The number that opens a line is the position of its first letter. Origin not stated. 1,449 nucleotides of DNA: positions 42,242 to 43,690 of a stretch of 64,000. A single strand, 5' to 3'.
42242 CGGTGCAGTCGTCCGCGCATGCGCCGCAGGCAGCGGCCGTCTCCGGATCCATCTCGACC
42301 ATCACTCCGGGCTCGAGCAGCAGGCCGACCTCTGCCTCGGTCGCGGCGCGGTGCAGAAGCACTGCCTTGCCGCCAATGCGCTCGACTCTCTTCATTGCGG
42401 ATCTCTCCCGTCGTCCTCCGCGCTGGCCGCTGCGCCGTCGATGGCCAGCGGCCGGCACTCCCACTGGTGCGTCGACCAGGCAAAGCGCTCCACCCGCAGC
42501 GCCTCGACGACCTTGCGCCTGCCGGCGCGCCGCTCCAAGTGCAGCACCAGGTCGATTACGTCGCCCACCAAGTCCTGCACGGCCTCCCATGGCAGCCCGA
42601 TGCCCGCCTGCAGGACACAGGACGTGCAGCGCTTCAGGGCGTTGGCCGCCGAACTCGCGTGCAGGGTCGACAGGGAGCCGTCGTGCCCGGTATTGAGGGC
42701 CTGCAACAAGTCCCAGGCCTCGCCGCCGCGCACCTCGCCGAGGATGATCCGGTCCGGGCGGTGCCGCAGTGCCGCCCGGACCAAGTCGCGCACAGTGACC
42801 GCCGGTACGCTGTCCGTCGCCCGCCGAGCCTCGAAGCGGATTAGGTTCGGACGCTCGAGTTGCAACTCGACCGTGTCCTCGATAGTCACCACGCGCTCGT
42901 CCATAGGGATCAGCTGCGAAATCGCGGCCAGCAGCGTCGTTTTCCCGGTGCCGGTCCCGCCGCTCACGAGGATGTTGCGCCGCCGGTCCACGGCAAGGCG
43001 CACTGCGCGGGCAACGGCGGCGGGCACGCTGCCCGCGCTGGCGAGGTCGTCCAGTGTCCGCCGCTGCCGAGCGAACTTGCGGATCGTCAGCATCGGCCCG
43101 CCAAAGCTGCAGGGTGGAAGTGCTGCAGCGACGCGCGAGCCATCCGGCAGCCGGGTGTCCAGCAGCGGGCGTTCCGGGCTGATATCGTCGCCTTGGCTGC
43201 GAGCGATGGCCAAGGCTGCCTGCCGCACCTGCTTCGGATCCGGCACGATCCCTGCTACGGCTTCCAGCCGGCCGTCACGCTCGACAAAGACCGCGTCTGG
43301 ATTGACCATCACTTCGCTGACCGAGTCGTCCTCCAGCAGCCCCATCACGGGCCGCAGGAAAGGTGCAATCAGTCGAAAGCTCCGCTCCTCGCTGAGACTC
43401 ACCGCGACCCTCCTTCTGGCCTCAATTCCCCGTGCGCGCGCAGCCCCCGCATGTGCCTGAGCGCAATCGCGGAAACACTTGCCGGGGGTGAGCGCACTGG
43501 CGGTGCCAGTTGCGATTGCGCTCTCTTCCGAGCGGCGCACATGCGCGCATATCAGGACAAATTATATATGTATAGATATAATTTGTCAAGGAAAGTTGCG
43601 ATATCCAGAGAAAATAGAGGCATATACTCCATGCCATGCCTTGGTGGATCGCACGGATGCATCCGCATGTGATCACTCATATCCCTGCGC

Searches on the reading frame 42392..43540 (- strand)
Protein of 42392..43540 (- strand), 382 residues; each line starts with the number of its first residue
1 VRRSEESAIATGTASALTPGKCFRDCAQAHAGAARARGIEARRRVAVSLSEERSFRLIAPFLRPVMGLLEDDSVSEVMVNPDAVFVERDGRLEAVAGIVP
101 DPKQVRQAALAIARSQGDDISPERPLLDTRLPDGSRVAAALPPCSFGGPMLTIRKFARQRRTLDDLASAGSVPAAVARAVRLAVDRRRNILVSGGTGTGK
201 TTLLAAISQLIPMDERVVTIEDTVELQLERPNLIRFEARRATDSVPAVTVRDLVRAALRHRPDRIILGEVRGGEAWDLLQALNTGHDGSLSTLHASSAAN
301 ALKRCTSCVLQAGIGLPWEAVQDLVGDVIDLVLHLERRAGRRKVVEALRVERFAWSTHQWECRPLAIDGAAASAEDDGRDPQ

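Call 5: search_protein_families(library=pfam, proteins=[window:42392-43540:-], max_evalue=0.01)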
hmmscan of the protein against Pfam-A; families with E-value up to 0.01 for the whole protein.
window:42392-43540:- (382 aa): 9 families
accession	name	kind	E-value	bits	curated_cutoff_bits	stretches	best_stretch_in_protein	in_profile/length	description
PF00437.27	T2SSE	-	9.3e-51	173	24.9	1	64-313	7-263/370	Type II/IV secretion system protein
PF13191.12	AAA_16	-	7.2e-05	23.8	32.6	1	179-280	15-118/167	AAA ATPase domain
PF13555.12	AAA_29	-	0.00018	21.6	27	1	181-211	16-46/61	P-loop containing region of AAA domain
PF00005.33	ABC_tran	-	0.0011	20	25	1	180-222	4-46/137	ABC transporter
PF13604.12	AAA_30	-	0.0013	18.9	27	1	179-214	9-45/191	AAA domain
PF13245.12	AAA_19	-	0.0027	18.3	25.1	1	179-213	4-37/134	AAA domain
PF01078.27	Mg_chelatase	-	0.0042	17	20.3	1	176-221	11-56/207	Magnesium chelatase, subunit ChlI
PF25199.1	nSTAND_NTPase5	-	0.0047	17.2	34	0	181-211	35-65/145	Novel STAND NTPase 5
PF13401.12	AAA_22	-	0.0086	16.8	27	0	186-222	4-41/130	AAA domain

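Call 32: find_related_loci(query=A3, collection=metagenome_contigs, flank=6000)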
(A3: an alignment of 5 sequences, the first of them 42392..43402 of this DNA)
Query A3 (336 aa) in metagenome_contigs; peptide patterns used: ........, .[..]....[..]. (x = any residue, [..] = any of these).
600 stretches matched a pattern (row limit reached: there are more); 508 encode a relative of the query (tblastn E <= 1e-3); the best 80 are kept; 80 distinct loci.
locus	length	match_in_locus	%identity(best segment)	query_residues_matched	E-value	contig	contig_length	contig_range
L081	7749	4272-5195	56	9-315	4e-109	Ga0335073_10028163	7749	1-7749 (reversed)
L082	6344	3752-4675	55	9-315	7e-109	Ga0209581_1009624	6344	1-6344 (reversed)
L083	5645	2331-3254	54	9-315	4e-108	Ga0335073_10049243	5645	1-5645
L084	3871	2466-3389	54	9-315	2e-109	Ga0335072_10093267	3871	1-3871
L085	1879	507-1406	56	9-307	9e-115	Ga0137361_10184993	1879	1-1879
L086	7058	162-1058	56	9-306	3e-107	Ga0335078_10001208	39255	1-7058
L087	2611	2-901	54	9-307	4e-111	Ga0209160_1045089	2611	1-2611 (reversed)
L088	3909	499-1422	55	9-315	2e-108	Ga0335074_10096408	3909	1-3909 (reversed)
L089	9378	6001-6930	54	9-317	1e-106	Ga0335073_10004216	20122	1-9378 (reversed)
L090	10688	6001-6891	56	9-304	9e-107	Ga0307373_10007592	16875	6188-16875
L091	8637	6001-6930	53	9-317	5e-106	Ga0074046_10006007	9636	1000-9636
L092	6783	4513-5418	53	7-307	4e-106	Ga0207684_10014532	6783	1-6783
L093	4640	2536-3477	53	7-319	2e-106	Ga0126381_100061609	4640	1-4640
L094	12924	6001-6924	54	9-315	1e-105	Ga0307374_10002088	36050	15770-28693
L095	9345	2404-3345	54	3-315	2e-105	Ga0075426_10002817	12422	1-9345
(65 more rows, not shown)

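Call 51: find_homologous_proteins(query=window:42392-43402:-, max_evalue=1e-60)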
Query window:42392-43402:- (336 aa): 7653 proteins with E <= 1e-60 among 8000 candidates; the best 120 are listed.
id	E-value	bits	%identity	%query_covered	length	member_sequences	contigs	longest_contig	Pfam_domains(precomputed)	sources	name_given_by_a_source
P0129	3.9e-211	718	99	100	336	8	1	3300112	PF00437.27,PF27713.1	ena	-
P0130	1.1e-176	605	83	100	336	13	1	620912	PF00437.27,PF27713.1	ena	-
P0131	1.8e-173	594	84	98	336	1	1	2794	PF00437.27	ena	-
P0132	3.0e-173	593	83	98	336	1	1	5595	PF00437.27,PF27713.1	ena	-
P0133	4.0e-173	593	83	98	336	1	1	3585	PF00437.27,PF27713.1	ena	-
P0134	9.6e-173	592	82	100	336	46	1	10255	PF00437.27,PF25199.2,PF27713.1,PF13191.13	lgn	-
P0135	1.0e-172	591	83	98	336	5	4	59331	PF00437.27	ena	-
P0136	1.2e-172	591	83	98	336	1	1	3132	PF00437.27,PF27713.1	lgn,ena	-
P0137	1.5e-172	591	82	99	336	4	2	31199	PF00437.27,PF27713.1,PF13191.13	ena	-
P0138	2.1e-172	591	83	98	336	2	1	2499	PF00437.27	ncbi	-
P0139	4.2e-172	589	82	99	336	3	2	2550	PF00437.27,PF13555.13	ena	-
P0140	1.4e-171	588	81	100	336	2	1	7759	PF00437.27,PF25199.2,PF13191.13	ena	-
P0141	1.7e-171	588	83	98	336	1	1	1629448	PF00437.27,PF27713.1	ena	-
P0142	1.0e-170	585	84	97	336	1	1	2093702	PF00437.27,PF27713.1,PF13191.13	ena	-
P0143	2.1e-170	584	81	100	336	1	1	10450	PF00437.27,PF25199.2,PF13191.13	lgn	-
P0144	2.4e-170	584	81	100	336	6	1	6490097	PF00437.27,PF27713.1,PF13191.13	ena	-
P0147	1.5e-160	552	78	96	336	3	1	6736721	PF00437.27,PF27713.1,PF13191.13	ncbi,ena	-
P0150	3.2e-151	521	76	95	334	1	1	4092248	PF00437.27,PF27713.1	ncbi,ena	-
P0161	2.2e-146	505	72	99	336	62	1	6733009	PF00270.36,PF00437.27,PF27713.1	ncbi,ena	-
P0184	3.6e-137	475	69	94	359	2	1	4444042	PF00437.27,PF27713.1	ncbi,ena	-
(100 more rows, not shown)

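Call 52: find_encoding_contigs(protein=P0147, flank=5000, max_places=2)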
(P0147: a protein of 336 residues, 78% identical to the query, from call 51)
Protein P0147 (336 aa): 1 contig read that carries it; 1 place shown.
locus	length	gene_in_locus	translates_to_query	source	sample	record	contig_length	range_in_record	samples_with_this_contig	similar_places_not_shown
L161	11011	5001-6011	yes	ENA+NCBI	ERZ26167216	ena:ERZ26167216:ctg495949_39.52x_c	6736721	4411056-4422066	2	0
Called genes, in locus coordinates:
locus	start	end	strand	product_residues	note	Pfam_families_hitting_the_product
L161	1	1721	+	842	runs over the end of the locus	PF07635:PSCyt1, PF07583:PSCyt2, PF07587:PSD1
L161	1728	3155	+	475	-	PF07394:DUF1501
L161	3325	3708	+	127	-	PF07366:SnoaL, PF12680:SnoaL_2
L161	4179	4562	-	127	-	-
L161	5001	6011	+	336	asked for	PF00437:T2SSE, PF27713:UCP018868 (weak), PF13191:AAA_16 (weak)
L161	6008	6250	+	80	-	-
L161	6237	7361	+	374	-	PF08401:ArdcN, PF18818:MPTase-PolyVal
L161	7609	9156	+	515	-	PF04575:SlipAM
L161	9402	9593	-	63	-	-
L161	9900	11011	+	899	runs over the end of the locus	PF25183:OMP_b-brl_4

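Call 53: find_encoding_contigs(protein=P0161, flank=5000, max_places=3)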
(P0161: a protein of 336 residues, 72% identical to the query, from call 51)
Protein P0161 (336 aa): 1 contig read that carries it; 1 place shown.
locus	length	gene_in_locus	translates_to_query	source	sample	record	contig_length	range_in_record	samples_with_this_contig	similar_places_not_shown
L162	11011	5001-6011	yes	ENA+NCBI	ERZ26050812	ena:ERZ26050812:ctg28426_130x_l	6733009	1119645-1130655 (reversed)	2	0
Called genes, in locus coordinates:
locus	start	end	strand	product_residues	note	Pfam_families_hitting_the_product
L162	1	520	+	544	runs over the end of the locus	PF01120:Alpha_L_fucos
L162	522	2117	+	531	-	PF07470:Glyco_hydro_88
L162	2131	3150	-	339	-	PF01408:GFO_IDH_MocA, PF02894:GFO_IDH_MocA_C, PF22725:GFO_IDH_MocA_C3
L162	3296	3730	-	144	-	PF05168:HEPN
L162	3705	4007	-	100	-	PF01909:NTP_transf_2, PF18765:Polbeta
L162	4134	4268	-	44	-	-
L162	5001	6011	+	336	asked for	PF00437:T2SSE, PF27713:UCP018868 (weak), PF00270:DEAD (weak)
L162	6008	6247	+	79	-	-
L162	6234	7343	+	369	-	PF08401:ArdcN, PF18818:MPTase-PolyVal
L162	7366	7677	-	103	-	-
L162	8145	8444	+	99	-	PF04956:TrbC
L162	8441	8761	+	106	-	-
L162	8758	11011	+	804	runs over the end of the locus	PF27097:VirB4_TrbE_N, PF10412:TrwB_AAD_bind (faint), PF12846:AAA_10 (faint), PF19044:P-loop_TraG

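Call 54: find_encoding_contigs(protein=P0184, flank=5000, max_places=2)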
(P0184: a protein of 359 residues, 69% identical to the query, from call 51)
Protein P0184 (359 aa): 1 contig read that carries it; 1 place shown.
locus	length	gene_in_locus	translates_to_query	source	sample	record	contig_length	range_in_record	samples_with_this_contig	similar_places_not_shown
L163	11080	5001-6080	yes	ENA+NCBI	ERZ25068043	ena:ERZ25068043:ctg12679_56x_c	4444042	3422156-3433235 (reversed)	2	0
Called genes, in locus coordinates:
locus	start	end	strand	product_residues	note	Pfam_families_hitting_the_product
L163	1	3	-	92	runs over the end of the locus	PF03319:EutN_CcmL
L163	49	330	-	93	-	PF00936:BMC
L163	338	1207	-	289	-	PF00596:Aldolase_II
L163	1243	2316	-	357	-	-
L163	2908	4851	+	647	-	PF12696:TraG-D_C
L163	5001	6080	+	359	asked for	PF00437:T2SSE, PF27713:UCP018868 (weak)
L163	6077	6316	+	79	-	PF27712:TraD_b_g-type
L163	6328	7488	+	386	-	PF08401:ArdcN, PF18818:MPTase-PolyVal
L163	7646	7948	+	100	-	PF04956:TrbC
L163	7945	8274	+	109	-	-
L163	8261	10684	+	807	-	PF27097:VirB4_TrbE_N, PF10412:TrwB_AAD_bind (faint), PF12846:AAA_10 (faint), PF19044:P-loop_TraG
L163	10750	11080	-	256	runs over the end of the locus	-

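Call 56: find_encoding_contigs(protein=P0129, flank=10000, max_places=4)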
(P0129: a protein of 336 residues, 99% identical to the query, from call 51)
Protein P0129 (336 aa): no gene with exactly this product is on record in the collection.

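Call 71: find_encoding_contigs(protein=P0144, flank=6000, max_places=2)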
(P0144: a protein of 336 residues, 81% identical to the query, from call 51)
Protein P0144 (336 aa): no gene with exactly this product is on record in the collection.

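Call 72: find_encoding_contigs(protein=P0142, flank=6000, max_places=2)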
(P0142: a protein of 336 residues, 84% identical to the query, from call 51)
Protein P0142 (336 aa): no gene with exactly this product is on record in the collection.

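Call 73: find_encoding_contigs(protein=P0150, flank=6000, max_places=2)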
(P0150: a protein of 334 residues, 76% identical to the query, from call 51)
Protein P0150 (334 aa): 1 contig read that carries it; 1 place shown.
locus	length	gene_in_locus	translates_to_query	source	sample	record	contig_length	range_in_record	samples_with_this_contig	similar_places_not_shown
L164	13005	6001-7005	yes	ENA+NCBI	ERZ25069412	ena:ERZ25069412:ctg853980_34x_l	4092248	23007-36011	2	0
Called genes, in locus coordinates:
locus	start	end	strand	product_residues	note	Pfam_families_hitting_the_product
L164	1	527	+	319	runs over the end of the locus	-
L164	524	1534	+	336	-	-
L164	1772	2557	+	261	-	PF05685:Uma2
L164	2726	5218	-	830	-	PF01400:Astacin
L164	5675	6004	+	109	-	-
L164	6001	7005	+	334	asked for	PF00437:T2SSE, PF27713:UCP018868 (weak)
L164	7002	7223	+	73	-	-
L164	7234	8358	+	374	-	PF08401:ArdcN, PF18818:MPTase-PolyVal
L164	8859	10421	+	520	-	PF13432:TPR_16 (faint), PF04575:SlipAM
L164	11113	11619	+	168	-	-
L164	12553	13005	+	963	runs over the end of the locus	PF07627:PSCyt3 (weak)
